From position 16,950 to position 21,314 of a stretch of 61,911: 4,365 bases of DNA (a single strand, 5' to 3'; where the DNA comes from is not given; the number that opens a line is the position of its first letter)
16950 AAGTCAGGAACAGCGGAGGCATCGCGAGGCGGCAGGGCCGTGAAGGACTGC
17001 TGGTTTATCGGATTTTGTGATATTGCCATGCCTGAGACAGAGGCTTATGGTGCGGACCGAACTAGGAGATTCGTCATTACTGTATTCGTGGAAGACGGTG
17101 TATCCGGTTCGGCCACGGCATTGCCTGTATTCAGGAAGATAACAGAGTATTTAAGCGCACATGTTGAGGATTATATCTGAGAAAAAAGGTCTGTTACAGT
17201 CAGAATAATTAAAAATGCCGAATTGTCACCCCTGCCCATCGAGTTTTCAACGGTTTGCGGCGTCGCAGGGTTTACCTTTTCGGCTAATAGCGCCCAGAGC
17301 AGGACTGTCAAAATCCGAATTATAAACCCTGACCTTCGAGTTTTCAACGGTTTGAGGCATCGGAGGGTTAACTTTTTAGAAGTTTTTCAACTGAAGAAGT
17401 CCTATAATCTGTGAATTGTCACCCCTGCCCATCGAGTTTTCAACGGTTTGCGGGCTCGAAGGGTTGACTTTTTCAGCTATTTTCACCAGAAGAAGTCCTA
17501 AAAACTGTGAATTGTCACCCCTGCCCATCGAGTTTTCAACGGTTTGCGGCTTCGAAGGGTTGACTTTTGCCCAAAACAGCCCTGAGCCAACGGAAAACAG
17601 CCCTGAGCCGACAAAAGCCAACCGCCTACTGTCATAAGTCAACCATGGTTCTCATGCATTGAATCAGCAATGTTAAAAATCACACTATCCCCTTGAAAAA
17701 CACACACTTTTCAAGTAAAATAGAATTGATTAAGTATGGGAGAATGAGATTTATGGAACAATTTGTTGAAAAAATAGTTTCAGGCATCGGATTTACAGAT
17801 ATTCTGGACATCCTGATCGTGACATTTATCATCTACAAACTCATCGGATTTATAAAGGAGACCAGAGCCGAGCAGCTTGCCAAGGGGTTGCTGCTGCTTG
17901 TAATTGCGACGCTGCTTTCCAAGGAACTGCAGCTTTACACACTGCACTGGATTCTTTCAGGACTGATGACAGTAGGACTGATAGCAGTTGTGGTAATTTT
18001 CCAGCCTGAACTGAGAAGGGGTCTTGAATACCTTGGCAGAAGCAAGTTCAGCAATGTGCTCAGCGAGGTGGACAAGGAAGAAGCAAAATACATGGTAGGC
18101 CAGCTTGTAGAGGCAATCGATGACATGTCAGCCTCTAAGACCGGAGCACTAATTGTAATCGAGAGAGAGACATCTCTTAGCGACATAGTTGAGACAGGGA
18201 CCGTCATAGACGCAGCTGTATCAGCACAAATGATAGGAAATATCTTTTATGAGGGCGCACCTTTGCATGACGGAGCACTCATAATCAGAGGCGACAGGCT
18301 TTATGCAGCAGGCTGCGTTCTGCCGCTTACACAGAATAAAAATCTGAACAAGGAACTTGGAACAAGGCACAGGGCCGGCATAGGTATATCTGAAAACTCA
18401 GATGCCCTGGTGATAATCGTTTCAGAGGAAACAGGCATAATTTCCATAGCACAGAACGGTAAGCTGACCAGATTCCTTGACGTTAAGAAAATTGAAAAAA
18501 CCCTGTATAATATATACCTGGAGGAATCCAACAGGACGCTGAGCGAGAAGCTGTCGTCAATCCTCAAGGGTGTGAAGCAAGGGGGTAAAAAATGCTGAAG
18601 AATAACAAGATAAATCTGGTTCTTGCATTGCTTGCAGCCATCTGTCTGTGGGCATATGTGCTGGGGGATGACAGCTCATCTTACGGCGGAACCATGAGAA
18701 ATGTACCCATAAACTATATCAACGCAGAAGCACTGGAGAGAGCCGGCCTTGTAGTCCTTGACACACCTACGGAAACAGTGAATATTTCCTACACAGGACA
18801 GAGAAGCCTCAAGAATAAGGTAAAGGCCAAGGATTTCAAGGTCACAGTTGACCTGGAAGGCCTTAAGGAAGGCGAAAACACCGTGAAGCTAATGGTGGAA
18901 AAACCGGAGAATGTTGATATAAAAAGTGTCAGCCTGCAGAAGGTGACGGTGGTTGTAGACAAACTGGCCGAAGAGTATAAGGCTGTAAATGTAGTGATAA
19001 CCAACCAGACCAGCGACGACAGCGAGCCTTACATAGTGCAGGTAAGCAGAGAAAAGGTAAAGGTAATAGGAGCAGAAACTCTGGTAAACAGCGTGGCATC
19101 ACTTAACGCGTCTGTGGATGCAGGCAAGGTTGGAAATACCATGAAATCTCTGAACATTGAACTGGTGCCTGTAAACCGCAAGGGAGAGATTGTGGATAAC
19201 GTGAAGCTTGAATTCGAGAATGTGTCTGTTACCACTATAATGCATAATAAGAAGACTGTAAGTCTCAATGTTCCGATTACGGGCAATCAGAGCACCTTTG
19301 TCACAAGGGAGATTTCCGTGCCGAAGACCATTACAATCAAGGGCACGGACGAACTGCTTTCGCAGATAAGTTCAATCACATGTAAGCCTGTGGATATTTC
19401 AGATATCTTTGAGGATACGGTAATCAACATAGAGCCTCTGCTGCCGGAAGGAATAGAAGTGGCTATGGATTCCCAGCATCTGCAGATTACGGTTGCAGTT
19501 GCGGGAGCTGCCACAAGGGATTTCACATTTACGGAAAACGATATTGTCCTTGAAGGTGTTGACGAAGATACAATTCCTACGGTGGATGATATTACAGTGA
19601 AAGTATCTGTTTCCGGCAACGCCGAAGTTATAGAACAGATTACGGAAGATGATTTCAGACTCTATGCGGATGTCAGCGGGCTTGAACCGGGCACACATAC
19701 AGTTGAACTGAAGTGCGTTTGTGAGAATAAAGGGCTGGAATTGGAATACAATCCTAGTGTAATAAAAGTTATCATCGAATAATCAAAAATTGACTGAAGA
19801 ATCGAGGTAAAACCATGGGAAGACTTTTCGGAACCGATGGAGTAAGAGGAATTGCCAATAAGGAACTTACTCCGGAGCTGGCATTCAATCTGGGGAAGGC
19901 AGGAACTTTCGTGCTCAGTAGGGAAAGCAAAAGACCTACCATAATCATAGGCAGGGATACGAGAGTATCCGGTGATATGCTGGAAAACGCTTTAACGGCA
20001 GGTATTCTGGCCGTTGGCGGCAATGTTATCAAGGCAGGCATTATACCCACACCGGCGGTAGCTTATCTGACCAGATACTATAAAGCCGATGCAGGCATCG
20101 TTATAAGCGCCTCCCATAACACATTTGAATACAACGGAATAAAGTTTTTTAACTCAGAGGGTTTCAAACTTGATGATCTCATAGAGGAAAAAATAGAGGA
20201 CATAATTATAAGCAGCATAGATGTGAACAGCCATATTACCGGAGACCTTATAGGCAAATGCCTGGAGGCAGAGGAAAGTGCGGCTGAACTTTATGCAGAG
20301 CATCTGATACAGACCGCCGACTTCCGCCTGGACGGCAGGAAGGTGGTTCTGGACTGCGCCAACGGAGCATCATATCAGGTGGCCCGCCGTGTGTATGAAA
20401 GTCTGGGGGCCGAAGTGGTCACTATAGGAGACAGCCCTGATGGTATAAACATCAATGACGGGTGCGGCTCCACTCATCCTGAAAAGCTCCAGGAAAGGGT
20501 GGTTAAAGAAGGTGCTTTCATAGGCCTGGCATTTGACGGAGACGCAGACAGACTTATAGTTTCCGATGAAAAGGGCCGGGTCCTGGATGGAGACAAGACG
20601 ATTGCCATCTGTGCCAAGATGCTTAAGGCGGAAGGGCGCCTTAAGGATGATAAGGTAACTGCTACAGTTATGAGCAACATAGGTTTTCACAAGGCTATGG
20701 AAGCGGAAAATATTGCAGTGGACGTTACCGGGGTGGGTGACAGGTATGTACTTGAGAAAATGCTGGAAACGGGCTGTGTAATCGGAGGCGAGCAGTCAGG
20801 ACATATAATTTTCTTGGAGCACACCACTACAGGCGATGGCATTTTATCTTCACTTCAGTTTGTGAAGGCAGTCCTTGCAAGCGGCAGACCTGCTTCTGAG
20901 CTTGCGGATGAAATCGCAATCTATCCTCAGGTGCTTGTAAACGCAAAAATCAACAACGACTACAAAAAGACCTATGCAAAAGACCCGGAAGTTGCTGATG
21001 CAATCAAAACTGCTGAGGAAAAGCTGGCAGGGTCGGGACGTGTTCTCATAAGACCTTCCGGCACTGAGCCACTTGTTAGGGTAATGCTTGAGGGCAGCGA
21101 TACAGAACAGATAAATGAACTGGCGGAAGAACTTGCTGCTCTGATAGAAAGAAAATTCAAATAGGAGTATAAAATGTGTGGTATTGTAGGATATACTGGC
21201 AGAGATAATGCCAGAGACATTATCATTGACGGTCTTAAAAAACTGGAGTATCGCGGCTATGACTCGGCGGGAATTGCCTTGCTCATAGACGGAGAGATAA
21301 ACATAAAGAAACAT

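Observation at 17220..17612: Four-copy tandem array of promoter-like plus hairpin plus T-run units between a PBP gene and the c-di-AMP synthase operon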

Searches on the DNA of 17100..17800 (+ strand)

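Call 5: search_rna_families(source=window, start=17100, end=17800, threshold=evalue, max_evalue=10, show_alignments=5)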
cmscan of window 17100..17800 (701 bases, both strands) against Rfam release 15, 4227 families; matches with E-value up to 10: 2.
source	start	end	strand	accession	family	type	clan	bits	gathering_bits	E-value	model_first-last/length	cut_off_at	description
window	17664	17744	+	RF02107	DLEU2_3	Gene; lncRNA;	-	17.1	60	8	1-76/76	no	Deleted in lymphocytic leukemia 2 conserved region 3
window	17663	17770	+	RF03693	MIR1919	Gene; miRNA;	-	16.8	85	2.1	1-123/123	no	MIR1919 microRNA precursor family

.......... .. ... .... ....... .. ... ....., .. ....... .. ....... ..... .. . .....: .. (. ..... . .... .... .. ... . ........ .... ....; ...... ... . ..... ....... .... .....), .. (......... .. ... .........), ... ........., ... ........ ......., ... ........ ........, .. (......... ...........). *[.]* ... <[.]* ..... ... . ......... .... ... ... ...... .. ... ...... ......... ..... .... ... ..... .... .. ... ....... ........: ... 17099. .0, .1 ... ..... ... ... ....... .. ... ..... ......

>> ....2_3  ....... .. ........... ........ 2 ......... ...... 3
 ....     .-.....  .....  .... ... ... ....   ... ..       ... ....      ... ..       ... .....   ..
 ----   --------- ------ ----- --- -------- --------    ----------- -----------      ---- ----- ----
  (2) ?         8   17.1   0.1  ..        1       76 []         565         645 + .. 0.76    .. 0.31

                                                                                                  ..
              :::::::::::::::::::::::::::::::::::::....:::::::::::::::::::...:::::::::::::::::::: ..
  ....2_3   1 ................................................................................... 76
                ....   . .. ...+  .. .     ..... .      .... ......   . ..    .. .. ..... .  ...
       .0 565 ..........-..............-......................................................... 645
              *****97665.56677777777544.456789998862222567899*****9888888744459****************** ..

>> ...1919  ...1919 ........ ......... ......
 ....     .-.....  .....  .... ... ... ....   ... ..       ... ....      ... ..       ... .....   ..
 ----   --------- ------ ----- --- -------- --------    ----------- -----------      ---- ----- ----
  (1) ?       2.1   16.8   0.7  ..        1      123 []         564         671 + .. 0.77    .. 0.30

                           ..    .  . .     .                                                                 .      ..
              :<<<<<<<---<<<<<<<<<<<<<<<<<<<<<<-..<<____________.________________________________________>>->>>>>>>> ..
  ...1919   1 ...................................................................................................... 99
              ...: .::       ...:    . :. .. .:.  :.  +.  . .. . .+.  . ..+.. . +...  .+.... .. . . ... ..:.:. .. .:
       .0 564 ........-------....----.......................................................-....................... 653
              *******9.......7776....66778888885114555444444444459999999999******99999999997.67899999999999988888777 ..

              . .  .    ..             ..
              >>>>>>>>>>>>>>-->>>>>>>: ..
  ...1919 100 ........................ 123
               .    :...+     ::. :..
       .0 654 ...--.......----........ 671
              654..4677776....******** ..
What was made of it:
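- On Any described RNA family (Rfam 15): An E <= 10 scan of 17100-17800 gives only two meaningless eukaryotic hits, both outside the array (call 5).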

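Call 60: search_dna_similar(query=window:17413-17508:+, collection=plasmids, mode=distant, max_evalue=0.01, max_rows=10)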
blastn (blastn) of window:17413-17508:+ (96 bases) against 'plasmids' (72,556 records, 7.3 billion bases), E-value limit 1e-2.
No match.

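Call 61: search_dna_similar(query=window:17413-17508:+, collection=phages, mode=distant, max_evalue=0.01, max_rows=10)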
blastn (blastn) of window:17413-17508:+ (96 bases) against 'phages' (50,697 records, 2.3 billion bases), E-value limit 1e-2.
No match.
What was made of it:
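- There are no hits in the plasmid or phage collections (calls 60, 61).
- Tried and rejected: No match (calls 60, 61).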

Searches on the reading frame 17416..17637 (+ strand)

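Call 62: search_protein_families(library=pfam, proteins=[window:17416-17637:+], max_evalue=1)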
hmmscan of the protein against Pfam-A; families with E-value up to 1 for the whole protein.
window:17416-17637:+ (73 aa): 3 families
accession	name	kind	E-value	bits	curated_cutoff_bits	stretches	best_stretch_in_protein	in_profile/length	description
PF07648.20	Kazal_2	-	0.094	13.3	22.8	0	39-52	10-23/48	Kazal-type serine protease inhibitor domain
PF11823.13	Se_S_carrier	-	0.13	12.2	25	0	29-45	24-40/69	Putative Se/S carrier protein-like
PF00050.26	Kazal_1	-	0.19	12.2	21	0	37-52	10-25/49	Kazal-type serine protease inhibitor domain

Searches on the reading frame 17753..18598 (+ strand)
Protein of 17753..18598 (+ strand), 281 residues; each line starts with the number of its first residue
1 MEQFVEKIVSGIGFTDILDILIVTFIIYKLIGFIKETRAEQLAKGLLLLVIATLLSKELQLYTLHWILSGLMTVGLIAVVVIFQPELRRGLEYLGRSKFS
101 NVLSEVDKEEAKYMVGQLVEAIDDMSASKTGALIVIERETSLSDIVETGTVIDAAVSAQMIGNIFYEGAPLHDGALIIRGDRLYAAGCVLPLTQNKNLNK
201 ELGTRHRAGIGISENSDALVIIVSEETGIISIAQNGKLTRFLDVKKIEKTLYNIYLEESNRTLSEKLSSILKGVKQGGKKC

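Call 14: search_protein_families(library=pfam, proteins=[window:17753-18598:+])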
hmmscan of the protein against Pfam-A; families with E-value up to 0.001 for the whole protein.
window:17753-18598:+ (281 aa): 2 families
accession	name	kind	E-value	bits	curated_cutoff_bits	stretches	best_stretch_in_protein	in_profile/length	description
PF02457.21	DAC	-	1.2e-45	154.4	27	1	120-238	2-119/119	DisA bacterial checkpoint controller nucleotide-binding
PF19293.4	CdaA_N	-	2e-11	44.3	23.8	1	12-86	5-80/81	CdaA N-terminal transmembrane domain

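Call 15: find_encoding_contigs(protein=window:17753-18598:+, flank=3000, max_places=10)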
Protein window:17753-18598:+ (281 aa): 1 contig read that carries it; 1 place shown.
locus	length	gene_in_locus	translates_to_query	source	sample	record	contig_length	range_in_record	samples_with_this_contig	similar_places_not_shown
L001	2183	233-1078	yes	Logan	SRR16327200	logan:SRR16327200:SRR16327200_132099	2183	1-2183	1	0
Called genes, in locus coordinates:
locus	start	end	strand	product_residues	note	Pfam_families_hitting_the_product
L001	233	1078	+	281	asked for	PF19293:CdaA_N, PF02457:DAC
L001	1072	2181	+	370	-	?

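Call 33: find_homologous_proteins(query=window:17753-18598:+, max_evalue=1e-60)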
Query window:17753-18598:+ (281 aa): 6477 proteins with E <= 1e-60 among 8000 candidates; the best 120 are listed.
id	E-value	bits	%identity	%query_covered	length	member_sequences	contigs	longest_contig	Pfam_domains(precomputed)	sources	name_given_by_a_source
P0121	2.9e-160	550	93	100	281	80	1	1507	PF02457.22,PF19293.5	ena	-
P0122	1.4e-154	531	89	100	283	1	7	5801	PF02457.22,PF19293.5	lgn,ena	-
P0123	1.9e-154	531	89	100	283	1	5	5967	PF02457.22,PF19293.5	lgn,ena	-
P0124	6.2e-154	529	89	100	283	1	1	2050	PF02457.22,PF19293.5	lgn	-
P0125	6.8e-154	529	89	100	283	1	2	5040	PF02457.22,PF19293.5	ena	-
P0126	8.2e-154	529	89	100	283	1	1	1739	PF02457.22,PF19293.5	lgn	-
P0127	8.2e-154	529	89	100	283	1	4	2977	PF02457.22,PF19293.5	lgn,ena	-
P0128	1.6e-153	528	88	100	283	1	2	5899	PF02457.22,PF19293.5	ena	-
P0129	1.9e-153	527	88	100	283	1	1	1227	PF02457.22,PF19293.5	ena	-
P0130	2.0e-153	527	89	100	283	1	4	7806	PF02457.22,PF19293.5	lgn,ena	-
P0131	2.4e-153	527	88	100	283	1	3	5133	PF02457.22,PF19293.5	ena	-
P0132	3.0e-153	527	88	100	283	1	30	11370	PF02457.22,PF19293.5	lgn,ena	-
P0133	3.0e-153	527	88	100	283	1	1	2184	PF02457.22,PF19293.5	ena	-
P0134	3.9e-153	526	88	100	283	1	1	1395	PF02457.22,PF19293.5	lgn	-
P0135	5.5e-153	526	88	100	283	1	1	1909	PF02457.22,PF19293.5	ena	-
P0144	3.1e-152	523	88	100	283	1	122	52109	PF02457.22,PF19293.5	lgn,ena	-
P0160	3.4e-151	520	94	100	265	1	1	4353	PF02457.22,PF19293.5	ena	-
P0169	7.5e-149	512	86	100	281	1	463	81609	PF02457.22,PF19293.5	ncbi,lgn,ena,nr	ncbi:MAG: diadenylate cyclase CdaA [Anaerovoracaceae bacterium]|nr:diadenylate cyclase CdaA [Bacillo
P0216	7.2e-140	483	91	89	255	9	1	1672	PF02457.22,PF19293.5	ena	-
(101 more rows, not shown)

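Call 34: find_encoding_contigs(protein=P0160, flank=3500, max_places=6)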
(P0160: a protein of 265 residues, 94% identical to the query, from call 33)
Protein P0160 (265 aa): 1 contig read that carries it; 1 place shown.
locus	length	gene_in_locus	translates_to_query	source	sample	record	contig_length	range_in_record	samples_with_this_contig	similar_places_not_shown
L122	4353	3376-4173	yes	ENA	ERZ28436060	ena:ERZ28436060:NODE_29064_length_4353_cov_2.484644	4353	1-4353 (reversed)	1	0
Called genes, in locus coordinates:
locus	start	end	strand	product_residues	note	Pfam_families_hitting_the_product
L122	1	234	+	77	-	?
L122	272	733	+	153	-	PF22811:Zn_ribbon_NrdR, PF03477:ATP-cone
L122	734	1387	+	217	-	PF13189:Cytidylate_kin2, PF02224:Cytidylate_kin, PF13207:AAA_17 (weak), PF13238:AAA_18 (weak)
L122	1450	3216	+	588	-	PF00905:Transpeptidase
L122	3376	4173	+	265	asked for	PF19293:CdaA_N (weak), PF02457:DAC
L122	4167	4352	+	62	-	?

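Call 35: find_encoding_contigs(protein=P0144, flank=3500, max_places=10)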
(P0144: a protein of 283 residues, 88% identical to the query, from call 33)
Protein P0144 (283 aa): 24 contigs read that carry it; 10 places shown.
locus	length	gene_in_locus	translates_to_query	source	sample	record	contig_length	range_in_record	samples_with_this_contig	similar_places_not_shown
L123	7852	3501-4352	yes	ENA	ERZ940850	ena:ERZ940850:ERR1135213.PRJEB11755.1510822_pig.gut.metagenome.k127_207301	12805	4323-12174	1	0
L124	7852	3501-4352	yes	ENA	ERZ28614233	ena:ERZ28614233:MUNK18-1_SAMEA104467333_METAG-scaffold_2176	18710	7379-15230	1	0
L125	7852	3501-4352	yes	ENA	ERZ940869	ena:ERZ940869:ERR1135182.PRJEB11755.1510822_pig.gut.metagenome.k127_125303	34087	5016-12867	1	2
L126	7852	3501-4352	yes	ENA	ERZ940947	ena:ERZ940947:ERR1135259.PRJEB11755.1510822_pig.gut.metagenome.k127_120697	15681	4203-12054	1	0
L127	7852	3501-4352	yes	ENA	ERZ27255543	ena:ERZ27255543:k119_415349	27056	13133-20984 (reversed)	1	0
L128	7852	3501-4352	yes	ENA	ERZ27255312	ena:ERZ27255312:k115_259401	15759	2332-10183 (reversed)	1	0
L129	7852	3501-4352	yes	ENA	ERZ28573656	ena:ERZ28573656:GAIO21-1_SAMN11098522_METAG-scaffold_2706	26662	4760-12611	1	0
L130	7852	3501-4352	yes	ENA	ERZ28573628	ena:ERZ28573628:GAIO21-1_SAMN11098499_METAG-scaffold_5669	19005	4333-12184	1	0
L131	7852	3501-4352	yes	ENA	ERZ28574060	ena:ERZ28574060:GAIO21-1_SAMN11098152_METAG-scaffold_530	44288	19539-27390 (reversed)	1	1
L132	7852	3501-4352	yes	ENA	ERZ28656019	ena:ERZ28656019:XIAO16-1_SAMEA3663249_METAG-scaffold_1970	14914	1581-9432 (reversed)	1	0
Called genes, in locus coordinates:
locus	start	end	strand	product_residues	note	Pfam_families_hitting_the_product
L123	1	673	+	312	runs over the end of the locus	PF02653:BPD_transp_2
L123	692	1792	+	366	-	PF00254:FKBP_C, PF05698:Trigger_C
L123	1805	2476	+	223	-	PF00072:Response_reg, PF00486:Trans_reg_C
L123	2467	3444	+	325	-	PF02518:HATPase_c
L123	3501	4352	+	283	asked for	PF19293:CdaA_N, PF02457:DAC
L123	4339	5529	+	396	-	PF07949:YbbR (weak)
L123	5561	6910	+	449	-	PF02878:PGM_PMM_I, PF02879:PGM_PMM_II, PF02880:PGM_PMM_III, PF00408:PGM_PMM_IV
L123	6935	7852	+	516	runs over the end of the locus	?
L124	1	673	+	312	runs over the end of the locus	PF02653:BPD_transp_2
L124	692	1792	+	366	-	PF00254:FKBP_C, PF05698:Trigger_C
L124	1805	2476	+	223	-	PF00072:Response_reg, PF00486:Trans_reg_C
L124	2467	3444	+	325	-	PF02518:HATPase_c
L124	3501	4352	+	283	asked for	PF19293:CdaA_N, PF02457:DAC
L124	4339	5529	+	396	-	PF07949:YbbR (weak)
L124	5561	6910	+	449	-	PF02878:PGM_PMM_I, PF02879:PGM_PMM_II, PF02880:PGM_PMM_III, PF00408:PGM_PMM_IV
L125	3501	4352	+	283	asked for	PF19293:CdaA_N, PF02457:DAC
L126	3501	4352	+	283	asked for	PF19293:CdaA_N, PF02457:DAC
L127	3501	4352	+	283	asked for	PF19293:CdaA_N, PF02457:DAC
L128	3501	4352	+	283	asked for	PF19293:CdaA_N, PF02457:DAC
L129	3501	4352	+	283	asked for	PF19293:CdaA_N, PF02457:DAC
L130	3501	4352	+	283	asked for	PF19293:CdaA_N, PF02457:DAC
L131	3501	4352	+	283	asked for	PF19293:CdaA_N, PF02457:DAC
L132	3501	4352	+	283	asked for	PF19293:CdaA_N, PF02457:DAC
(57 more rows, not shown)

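Call 36: find_encoding_contigs(protein=P0169, flank=3500, max_places=10)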
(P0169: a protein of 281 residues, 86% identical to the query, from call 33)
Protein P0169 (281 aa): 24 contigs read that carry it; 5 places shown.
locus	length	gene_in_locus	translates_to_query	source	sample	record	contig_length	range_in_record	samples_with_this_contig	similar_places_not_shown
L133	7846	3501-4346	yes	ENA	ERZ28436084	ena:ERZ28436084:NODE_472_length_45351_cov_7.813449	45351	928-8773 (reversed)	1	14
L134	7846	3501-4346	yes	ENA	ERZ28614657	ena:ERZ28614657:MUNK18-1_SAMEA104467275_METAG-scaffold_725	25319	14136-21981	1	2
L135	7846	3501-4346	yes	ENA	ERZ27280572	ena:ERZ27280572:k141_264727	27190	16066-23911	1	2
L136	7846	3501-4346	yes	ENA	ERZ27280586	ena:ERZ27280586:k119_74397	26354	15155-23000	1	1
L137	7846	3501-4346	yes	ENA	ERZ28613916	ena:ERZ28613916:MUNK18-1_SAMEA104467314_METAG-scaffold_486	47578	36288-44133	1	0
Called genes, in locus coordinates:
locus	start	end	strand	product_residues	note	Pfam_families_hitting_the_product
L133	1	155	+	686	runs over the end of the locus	PF02687:FtsX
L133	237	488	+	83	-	PF05239:PRC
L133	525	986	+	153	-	PF22811:Zn_ribbon_NrdR, PF03477:ATP-cone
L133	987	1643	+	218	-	PF13189:Cytidylate_kin2, PF02224:Cytidylate_kin, PF13207:AAA_17 (weak), PF13238:AAA_18 (weak)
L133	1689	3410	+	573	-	PF00905:Transpeptidase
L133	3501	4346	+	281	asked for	PF19293:CdaA_N, PF02457:DAC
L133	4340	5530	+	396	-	PF07949:YbbR (weak)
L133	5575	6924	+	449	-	PF02878:PGM_PMM_I, PF02879:PGM_PMM_II, PF02880:PGM_PMM_III, PF00408:PGM_PMM_IV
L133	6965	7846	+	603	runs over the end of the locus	?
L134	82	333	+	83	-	PF05239:PRC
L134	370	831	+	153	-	PF22811:Zn_ribbon_NrdR, PF03477:ATP-cone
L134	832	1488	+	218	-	PF13189:Cytidylate_kin2, PF02224:Cytidylate_kin, PF13207:AAA_17 (weak), PF13238:AAA_18 (weak)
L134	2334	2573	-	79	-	-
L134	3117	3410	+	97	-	-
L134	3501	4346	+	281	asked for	PF19293:CdaA_N, PF02457:DAC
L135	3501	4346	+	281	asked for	PF19293:CdaA_N, PF02457:DAC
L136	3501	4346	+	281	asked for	PF19293:CdaA_N, PF02457:DAC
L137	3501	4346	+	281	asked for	PF19293:CdaA_N, PF02457:DAC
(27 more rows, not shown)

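Call 42: find_encoding_contigs(protein=P0121, flank=3500, max_places=10)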
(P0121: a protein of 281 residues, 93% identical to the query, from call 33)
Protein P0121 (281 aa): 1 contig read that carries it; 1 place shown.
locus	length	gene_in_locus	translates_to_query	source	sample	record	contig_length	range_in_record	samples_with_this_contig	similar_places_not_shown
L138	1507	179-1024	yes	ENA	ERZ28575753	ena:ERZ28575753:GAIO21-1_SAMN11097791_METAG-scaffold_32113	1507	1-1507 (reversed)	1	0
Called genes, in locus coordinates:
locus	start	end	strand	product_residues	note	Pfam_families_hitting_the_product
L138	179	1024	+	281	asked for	PF19293:CdaA_N, PF02457:DAC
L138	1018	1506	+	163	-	?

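Call 43: find_encoding_contigs(protein=P0216, flank=3500, max_places=10)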
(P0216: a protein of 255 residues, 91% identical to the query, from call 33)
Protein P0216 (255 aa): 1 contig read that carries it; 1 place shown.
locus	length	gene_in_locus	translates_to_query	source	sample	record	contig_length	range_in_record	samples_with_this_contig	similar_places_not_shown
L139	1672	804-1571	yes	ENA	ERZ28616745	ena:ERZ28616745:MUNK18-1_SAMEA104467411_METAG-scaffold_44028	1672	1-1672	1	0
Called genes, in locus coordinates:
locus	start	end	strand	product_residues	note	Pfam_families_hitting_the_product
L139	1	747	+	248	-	?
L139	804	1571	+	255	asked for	PF19293:CdaA_N, PF02457:DAC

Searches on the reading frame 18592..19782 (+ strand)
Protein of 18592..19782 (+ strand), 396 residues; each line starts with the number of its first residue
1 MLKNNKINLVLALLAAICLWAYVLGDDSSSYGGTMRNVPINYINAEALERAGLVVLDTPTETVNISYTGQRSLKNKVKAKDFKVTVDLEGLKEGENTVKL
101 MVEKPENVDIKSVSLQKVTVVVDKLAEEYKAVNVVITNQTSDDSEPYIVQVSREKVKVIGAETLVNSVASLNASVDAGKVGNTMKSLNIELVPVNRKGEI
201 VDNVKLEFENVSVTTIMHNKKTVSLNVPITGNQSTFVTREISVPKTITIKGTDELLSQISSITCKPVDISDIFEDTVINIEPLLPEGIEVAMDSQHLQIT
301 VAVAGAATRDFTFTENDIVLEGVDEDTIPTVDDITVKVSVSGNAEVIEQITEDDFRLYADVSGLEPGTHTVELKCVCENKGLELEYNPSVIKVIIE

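Call 14: search_protein_families(library=pfam, proteins=[window:18592-19782:+])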
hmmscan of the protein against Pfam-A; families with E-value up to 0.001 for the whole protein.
window:18592-19782:+ (396 aa): 1 family
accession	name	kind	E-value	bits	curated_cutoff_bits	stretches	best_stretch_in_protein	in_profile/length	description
PF07949.17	YbbR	-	7.4e-20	71.5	22.3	3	50-121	13-80/81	YbbR-like protein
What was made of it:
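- Checked: cdaA (17753-18598), then cdaR/YbbR, glmM and glmS (call 14).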

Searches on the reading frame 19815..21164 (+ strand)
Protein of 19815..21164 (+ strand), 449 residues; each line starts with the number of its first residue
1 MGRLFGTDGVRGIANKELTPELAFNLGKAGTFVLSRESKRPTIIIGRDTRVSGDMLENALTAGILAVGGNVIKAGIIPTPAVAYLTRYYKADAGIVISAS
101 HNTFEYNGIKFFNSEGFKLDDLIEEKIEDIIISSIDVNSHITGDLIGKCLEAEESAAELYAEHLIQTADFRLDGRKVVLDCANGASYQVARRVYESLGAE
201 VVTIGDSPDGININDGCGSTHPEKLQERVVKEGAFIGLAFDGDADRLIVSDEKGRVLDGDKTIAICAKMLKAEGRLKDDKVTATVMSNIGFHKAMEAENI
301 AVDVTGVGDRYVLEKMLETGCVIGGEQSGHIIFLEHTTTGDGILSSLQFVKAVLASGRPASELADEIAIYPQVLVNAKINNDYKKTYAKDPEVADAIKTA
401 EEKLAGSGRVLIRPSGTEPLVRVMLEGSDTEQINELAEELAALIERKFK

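Call 14: search_protein_families(library=pfam, proteins=[window:19815-21164:+])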
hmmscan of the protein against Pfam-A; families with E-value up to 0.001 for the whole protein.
window:19815-21164:+ (449 aa): 4 families
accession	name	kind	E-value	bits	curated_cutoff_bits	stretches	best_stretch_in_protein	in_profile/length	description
PF02878.22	PGM_PMM_I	-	3.7e-44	150.2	22.5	1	3-131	2-131/138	Phosphoglucomutase/phosphomannomutase, alpha/beta/alpha domain I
PF02880.22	PGM_PMM_III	-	6.2e-34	117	20.7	1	258-366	1-110/115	Phosphoglucomutase/phosphomannomutase, alpha/beta/alpha domain III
PF00408.26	PGM_PMM_IV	-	1.9e-19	69.9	23.1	1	374-442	1-67/68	Phosphoglucomutase/phosphomannomutase, C-terminal domain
PF02879.22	PGM_PMM_II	-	7.4e-15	55.8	29.3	1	160-254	3-103/103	Phosphoglucomutase/phosphomannomutase, alpha/beta/alpha domain II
